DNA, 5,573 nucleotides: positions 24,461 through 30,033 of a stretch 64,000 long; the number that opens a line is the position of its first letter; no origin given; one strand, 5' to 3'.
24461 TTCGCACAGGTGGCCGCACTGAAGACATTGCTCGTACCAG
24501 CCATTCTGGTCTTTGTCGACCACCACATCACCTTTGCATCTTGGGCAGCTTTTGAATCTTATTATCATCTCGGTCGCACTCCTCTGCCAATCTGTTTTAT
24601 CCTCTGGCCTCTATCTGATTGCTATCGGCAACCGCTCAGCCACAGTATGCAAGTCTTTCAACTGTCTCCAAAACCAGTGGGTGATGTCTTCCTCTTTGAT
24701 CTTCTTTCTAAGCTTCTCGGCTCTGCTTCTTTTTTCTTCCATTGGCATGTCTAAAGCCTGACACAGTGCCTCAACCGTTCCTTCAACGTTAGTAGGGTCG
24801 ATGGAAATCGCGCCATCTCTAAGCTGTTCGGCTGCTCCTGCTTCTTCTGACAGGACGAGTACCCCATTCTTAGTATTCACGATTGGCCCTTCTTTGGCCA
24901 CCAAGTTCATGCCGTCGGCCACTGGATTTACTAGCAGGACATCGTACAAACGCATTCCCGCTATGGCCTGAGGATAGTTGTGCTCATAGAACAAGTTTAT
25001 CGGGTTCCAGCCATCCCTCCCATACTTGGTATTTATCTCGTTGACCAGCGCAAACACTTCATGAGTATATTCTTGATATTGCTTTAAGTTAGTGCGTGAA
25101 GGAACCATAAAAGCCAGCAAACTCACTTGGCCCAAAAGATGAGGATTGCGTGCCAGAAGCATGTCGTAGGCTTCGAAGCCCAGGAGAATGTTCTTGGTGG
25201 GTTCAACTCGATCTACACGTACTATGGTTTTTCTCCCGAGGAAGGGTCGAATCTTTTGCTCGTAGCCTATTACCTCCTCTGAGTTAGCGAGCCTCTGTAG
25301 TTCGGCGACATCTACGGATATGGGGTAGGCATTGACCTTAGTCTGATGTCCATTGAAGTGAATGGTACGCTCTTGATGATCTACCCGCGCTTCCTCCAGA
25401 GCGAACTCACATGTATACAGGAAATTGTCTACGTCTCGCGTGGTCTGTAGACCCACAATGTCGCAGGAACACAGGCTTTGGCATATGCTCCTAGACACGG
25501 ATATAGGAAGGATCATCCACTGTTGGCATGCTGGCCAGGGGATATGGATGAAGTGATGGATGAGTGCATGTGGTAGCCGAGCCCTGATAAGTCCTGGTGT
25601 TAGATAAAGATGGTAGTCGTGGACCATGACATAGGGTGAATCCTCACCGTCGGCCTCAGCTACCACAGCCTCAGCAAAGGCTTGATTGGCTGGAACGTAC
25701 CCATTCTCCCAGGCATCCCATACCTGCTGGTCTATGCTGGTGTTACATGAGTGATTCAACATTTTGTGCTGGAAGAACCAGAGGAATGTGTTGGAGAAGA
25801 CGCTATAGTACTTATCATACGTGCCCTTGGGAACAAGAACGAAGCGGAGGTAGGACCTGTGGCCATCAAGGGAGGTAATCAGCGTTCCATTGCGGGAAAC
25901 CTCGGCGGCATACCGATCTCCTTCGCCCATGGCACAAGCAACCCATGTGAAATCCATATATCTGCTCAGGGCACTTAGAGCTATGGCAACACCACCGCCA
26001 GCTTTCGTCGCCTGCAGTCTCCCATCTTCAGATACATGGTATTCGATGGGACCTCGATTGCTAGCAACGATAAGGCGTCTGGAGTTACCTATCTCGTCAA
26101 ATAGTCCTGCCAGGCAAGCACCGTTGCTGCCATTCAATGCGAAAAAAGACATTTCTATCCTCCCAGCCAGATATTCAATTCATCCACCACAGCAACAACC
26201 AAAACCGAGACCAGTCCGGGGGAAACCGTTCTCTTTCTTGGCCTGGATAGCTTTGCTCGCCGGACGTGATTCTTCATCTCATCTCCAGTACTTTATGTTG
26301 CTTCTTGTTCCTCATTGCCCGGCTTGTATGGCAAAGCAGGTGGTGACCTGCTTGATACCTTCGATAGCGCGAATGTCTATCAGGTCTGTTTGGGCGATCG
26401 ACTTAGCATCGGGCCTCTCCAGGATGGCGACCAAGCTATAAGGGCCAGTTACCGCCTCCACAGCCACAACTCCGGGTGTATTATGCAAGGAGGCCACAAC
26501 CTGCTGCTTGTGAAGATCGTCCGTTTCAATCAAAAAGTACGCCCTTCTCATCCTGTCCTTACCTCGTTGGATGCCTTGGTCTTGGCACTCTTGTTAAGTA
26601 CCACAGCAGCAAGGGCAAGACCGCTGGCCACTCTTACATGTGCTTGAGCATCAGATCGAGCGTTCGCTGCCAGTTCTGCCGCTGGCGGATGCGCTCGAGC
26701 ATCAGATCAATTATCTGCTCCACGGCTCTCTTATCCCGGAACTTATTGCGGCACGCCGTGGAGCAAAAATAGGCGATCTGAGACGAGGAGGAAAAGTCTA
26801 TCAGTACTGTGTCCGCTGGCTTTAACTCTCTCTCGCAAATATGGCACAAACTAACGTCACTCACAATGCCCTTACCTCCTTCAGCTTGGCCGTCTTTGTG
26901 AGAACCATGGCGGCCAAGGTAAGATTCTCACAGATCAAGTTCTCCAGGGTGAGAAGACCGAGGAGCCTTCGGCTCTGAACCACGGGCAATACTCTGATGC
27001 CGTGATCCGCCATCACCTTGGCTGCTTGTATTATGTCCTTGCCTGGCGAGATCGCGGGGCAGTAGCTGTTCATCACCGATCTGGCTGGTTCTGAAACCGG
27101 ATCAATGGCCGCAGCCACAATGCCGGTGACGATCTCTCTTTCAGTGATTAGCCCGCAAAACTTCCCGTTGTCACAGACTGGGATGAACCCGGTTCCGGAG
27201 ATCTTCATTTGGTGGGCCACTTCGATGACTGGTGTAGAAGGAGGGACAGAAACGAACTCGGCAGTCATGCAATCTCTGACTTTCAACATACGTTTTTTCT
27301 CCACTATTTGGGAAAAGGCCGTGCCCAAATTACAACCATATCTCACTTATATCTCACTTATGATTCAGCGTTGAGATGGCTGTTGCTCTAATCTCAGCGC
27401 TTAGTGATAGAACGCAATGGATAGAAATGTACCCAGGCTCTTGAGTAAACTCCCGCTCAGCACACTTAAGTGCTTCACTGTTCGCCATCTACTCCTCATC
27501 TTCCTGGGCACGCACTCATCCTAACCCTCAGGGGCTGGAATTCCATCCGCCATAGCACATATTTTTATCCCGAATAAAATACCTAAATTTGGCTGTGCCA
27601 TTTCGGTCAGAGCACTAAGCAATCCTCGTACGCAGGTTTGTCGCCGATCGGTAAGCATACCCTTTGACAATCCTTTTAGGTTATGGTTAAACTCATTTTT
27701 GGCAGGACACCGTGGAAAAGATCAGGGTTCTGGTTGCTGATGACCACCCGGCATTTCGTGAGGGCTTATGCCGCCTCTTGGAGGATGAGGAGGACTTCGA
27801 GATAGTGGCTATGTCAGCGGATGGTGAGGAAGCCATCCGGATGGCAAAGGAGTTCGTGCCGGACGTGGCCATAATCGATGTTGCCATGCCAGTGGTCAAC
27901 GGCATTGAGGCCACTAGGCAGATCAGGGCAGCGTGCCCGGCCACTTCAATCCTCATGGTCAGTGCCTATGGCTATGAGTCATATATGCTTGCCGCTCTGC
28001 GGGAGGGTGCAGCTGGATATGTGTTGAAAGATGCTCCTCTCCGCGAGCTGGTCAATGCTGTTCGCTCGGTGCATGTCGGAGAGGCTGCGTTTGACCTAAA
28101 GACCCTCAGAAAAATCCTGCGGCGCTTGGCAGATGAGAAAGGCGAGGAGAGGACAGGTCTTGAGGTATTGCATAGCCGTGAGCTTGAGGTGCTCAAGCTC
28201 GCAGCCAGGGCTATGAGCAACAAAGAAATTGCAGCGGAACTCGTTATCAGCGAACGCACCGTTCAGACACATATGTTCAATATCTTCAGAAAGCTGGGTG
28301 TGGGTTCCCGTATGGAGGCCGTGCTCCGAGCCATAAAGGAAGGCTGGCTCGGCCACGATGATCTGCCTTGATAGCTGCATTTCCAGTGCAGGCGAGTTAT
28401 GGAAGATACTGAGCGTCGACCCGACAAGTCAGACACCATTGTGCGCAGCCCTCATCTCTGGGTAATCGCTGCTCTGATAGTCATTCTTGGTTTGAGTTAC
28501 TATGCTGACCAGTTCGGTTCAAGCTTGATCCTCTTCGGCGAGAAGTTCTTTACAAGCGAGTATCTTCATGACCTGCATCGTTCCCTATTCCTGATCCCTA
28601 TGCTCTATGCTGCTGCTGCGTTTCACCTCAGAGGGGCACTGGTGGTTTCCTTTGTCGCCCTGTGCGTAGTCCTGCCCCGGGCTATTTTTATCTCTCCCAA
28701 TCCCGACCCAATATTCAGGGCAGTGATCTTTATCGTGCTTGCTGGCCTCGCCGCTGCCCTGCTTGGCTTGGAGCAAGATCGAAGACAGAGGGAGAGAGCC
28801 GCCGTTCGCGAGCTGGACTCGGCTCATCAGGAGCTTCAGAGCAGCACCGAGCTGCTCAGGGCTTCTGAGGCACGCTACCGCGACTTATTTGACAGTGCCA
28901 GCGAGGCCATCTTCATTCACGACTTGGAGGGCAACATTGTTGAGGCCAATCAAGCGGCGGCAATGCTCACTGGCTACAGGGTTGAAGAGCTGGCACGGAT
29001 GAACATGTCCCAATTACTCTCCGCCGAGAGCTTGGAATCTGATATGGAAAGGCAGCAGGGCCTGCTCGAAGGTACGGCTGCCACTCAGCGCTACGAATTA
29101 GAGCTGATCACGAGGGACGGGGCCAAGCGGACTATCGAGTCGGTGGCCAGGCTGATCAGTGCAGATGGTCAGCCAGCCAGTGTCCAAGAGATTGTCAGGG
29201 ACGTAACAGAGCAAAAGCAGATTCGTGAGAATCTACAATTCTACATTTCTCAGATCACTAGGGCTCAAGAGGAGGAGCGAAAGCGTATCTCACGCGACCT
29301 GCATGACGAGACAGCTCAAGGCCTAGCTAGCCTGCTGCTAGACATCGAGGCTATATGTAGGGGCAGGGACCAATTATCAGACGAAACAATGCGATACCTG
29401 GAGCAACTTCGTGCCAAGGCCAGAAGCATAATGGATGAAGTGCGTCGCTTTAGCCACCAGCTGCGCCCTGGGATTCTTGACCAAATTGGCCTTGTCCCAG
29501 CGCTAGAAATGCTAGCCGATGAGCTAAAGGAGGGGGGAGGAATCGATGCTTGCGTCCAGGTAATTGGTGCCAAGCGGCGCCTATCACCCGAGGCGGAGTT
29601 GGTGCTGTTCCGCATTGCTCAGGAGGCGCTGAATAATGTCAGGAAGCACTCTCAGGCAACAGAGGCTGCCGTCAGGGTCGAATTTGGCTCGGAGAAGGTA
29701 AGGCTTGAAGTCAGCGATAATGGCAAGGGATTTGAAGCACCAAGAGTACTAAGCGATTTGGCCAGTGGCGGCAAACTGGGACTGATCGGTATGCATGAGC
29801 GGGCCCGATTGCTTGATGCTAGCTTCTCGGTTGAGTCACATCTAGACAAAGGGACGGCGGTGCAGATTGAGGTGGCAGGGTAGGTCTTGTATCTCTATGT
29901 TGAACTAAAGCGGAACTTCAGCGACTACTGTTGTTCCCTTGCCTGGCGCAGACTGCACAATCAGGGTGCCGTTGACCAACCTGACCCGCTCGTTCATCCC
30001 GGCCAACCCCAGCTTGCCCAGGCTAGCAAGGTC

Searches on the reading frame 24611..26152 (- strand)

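Call 23: search_protein_families(library=pfam, proteins=[window:24611-26152:-])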
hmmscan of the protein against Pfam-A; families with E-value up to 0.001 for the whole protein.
window:24611-26152:- (513 aa): 1 family
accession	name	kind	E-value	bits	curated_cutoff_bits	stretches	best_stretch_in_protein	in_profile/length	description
PF00982.27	Glyco_transf_20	-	1.1e-109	367.7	32.5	1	26-502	2-472/473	Glycosyltransferase family 20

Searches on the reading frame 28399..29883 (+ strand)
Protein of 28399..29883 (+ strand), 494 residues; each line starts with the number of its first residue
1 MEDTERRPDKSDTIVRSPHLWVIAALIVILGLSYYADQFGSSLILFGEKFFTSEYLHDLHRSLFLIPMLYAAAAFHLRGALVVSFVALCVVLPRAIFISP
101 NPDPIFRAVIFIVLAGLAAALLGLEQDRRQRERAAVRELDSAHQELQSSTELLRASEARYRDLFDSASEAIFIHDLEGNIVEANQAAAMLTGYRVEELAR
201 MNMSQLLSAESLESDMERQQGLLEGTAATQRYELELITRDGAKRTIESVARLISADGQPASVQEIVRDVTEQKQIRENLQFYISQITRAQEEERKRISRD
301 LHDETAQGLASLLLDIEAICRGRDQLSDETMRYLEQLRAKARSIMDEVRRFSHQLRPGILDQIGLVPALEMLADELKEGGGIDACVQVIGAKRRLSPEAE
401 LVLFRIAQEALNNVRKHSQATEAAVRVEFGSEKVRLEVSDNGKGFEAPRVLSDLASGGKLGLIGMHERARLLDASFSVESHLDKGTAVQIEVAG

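Call 23: search_protein_families(library=pfam, proteins=[window:28399-29883:+])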
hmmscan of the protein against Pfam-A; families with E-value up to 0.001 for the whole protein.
window:28399-29883:+ (494 aa): 7 families
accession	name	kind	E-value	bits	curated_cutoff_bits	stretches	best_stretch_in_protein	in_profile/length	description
PF07730.19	HisKA_3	-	7e-13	49.4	24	1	293-358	1-66/68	Histidine kinase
PF00989.32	PAS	-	2.3e-11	44.2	22.6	1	159-256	2-99/113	PAS fold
PF13426.13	PAS_9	-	1.6e-10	41.6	27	1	169-271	2-103/103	PAS domain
PF02518.31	HATPase_c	-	2.2e-10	41.4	26.4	1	401-491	4-106/111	Histidine kinase-, DNA gyrase B-, and HSP90-like ATPase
PF13188.13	PAS_8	-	2.4e-09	37.2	21.8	1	158-204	1-44/65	PAS domain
PF08448.16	PAS_4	-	3.6e-09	37.3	23.1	1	164-273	1-109/110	PAS fold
PF08447.18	PAS_3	-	2e-05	25.2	25.6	1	181-264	2-87/89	PAS fold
